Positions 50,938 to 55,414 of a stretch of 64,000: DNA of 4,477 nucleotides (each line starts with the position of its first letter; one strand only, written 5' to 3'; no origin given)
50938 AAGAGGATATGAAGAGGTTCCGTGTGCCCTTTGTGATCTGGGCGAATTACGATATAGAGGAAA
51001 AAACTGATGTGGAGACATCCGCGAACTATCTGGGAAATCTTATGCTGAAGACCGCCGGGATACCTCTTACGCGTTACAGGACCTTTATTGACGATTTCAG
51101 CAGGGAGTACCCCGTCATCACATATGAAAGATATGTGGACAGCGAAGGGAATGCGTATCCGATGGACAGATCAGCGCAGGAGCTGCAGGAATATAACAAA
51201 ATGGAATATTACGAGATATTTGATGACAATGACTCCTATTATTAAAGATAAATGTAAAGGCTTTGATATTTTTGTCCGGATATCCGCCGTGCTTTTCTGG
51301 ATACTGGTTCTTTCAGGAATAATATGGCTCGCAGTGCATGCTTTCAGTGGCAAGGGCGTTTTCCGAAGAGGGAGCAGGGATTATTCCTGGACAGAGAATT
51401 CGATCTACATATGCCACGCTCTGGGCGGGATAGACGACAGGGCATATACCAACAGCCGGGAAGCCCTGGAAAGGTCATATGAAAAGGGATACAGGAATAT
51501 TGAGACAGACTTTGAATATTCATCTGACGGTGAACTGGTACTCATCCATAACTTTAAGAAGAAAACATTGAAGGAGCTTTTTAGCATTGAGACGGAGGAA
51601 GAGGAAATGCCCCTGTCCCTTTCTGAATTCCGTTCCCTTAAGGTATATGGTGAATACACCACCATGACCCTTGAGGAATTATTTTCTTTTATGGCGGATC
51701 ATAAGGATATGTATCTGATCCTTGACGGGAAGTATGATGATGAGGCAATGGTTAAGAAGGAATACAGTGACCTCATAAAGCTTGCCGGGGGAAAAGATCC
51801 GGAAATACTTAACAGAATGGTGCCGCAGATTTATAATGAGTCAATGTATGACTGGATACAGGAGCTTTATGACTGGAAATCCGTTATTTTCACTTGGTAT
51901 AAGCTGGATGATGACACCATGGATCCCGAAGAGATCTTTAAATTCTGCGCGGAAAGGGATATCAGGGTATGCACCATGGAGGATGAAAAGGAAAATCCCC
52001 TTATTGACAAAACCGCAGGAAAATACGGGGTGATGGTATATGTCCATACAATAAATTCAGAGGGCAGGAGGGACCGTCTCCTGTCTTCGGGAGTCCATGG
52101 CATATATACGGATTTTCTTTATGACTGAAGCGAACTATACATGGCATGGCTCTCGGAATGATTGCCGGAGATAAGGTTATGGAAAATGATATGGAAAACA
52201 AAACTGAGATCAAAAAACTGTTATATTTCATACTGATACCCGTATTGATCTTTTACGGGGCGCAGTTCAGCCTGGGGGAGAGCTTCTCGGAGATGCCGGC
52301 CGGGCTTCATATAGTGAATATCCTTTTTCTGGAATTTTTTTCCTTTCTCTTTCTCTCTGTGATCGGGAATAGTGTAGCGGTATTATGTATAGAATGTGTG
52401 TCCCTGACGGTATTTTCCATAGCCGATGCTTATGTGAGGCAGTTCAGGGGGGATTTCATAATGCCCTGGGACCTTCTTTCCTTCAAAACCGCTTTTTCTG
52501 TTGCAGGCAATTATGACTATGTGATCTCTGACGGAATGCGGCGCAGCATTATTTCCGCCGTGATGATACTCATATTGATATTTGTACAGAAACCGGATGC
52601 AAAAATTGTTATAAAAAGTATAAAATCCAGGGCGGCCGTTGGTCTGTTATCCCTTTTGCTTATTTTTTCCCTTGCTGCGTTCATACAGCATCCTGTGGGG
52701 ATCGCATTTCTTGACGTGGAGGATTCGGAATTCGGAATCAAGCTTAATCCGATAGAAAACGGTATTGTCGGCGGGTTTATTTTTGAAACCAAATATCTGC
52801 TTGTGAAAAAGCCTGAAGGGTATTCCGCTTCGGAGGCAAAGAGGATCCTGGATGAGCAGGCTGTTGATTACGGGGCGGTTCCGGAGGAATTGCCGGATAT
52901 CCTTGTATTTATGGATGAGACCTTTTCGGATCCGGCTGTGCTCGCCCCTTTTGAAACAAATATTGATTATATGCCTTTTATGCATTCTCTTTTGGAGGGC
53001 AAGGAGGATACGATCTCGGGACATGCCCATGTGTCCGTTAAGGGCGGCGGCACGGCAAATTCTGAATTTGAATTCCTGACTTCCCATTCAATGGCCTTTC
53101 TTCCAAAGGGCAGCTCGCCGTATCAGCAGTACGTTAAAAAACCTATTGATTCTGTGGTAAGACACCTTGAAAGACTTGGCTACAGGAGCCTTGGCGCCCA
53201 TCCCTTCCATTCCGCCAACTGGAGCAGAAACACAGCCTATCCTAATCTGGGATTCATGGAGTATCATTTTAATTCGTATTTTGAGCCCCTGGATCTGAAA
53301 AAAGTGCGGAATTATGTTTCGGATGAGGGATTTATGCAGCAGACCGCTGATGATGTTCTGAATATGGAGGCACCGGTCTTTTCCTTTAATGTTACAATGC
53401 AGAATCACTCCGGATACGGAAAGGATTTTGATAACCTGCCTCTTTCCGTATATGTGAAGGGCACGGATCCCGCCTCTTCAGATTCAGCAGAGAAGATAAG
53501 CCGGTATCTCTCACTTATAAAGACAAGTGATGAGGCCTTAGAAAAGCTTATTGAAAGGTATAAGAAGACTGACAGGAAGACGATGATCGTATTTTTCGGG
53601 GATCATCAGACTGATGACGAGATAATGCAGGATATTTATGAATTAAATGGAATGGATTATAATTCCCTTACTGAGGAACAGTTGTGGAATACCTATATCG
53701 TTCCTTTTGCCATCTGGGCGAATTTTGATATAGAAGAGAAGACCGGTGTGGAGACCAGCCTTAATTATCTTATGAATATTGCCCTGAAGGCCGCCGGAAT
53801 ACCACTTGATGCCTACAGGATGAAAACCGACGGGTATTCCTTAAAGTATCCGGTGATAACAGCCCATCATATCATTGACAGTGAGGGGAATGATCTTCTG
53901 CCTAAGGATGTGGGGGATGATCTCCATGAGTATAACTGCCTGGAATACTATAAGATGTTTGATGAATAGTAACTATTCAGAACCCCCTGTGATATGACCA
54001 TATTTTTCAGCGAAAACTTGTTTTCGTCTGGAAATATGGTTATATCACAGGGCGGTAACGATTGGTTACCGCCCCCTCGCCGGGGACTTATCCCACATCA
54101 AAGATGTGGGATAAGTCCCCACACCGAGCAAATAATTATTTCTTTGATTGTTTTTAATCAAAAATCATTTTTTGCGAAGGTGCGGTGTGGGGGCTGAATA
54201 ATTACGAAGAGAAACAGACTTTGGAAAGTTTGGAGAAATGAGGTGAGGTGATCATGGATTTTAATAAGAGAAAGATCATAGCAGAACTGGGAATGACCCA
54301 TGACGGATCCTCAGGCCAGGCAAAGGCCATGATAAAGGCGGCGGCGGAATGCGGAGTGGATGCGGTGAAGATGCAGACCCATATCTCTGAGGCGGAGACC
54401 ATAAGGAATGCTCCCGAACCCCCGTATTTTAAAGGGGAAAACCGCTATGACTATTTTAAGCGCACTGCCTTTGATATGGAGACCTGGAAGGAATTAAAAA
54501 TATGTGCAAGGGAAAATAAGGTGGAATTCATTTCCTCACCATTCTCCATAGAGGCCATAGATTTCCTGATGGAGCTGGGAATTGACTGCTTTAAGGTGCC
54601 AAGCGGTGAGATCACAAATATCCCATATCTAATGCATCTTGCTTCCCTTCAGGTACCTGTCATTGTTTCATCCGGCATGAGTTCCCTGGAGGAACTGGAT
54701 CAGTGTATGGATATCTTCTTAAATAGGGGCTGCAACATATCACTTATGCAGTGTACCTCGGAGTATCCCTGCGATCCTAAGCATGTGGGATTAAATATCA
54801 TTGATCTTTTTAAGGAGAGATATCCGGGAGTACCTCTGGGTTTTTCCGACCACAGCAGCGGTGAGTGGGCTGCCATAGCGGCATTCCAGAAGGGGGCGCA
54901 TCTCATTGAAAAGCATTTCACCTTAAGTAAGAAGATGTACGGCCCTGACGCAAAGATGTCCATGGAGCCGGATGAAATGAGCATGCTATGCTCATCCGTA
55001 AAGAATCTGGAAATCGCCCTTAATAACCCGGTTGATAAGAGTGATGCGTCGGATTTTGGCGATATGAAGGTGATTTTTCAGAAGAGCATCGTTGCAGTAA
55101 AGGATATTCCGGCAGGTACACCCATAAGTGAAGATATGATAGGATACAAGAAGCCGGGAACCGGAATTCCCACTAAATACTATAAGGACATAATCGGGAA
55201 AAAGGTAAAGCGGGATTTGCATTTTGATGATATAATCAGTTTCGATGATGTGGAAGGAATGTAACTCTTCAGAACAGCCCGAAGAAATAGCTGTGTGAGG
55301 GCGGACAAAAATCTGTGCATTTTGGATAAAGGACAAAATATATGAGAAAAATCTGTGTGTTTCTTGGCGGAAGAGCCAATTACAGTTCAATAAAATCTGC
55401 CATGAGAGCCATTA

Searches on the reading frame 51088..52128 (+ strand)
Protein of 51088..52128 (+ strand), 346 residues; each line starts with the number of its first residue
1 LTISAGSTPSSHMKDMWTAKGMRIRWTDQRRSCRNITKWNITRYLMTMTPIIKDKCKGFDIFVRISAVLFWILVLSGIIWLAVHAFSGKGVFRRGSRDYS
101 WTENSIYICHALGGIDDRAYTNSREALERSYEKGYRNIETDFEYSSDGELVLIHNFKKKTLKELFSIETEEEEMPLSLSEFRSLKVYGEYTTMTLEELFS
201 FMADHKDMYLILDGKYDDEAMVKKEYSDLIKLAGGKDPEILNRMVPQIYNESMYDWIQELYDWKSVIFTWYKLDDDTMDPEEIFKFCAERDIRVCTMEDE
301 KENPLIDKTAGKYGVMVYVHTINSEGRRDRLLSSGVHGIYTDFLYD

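Call 3: search_protein_families(library=pfam, proteins=[window:51088-52128:+], max_evalue=0.01)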
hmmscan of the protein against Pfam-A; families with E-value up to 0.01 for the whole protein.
window:51088-52128:+ (346 aa): 1 family
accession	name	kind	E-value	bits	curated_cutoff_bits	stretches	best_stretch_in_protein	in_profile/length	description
PF03009.23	GDPD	-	2.8e-14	54.3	23.6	1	121-343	10-241/244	Glycerophosphoryl diester phosphodiesterase family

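Call 46: search_protein_families(library=ncbifam, proteins=[window:51223-52128:+], max_evalue=0.001)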
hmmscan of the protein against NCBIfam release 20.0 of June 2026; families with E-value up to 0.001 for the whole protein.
window:51223-52128:+ (301 aa): 2 families
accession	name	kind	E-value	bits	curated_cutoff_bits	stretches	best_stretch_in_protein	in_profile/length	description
NF006989.0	PRK09454.1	equivalog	3.5e-06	26.5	264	0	63-110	13-58/251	glycerophosphodiester phosphodiesterase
NF041304.3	AvrBs2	equivalog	3.6e-06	25.2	1000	1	76-112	286-322/716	type III secretion system effector avirulence protein AvrBs2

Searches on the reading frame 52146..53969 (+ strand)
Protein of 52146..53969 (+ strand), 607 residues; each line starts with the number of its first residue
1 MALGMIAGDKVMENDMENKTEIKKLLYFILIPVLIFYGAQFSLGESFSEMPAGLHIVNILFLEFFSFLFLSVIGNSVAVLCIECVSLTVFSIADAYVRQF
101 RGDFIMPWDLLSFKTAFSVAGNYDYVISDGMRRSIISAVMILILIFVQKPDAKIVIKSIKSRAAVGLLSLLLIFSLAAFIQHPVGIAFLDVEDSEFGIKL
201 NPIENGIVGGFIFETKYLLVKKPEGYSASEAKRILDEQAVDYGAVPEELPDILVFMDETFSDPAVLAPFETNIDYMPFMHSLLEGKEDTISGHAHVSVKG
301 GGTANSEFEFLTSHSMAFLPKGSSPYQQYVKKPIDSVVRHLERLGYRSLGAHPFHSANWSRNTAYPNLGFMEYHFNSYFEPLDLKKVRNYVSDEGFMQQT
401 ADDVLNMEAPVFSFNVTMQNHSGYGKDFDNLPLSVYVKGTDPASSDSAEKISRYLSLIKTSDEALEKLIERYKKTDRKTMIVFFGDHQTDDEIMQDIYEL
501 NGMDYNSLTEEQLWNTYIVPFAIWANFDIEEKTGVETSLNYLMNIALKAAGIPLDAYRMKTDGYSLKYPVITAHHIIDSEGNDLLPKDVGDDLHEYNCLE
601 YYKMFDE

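Call 3: search_protein_families(library=pfam, proteins=[window:52146-53969:+], max_evalue=0.01)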
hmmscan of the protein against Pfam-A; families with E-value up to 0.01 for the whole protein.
window:52146-53969:+ (607 aa): 1 family
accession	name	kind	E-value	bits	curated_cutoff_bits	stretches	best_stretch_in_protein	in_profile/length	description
PF00884.28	Sulfatase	-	6.6e-28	98.3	25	1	250-552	1-301/301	Sulfatase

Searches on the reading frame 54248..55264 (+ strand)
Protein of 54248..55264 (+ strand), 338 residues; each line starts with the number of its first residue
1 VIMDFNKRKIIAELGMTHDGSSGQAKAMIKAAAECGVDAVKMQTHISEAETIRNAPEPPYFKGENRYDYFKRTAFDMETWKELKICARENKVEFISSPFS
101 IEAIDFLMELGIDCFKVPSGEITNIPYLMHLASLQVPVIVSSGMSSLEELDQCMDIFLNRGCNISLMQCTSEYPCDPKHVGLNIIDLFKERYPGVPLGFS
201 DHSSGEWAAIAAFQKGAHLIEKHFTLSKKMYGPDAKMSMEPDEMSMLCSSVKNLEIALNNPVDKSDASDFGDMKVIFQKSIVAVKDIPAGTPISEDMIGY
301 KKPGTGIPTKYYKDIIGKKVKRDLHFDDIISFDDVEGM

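Call 11: search_protein_families(library=pfam, proteins=[window:54248-55264:+], max_evalue=0.001)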
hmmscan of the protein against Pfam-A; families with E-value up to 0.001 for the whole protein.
window:54248-55264:+ (338 aa): 2 families
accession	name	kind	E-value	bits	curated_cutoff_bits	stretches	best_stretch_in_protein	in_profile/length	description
PF03102.20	NeuB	-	5.2e-72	242.6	22.1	1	28-260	1-238/241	NeuB family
PF08666.17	SAF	-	4.6e-13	49.9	21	1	280-336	3-63/63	SAF domain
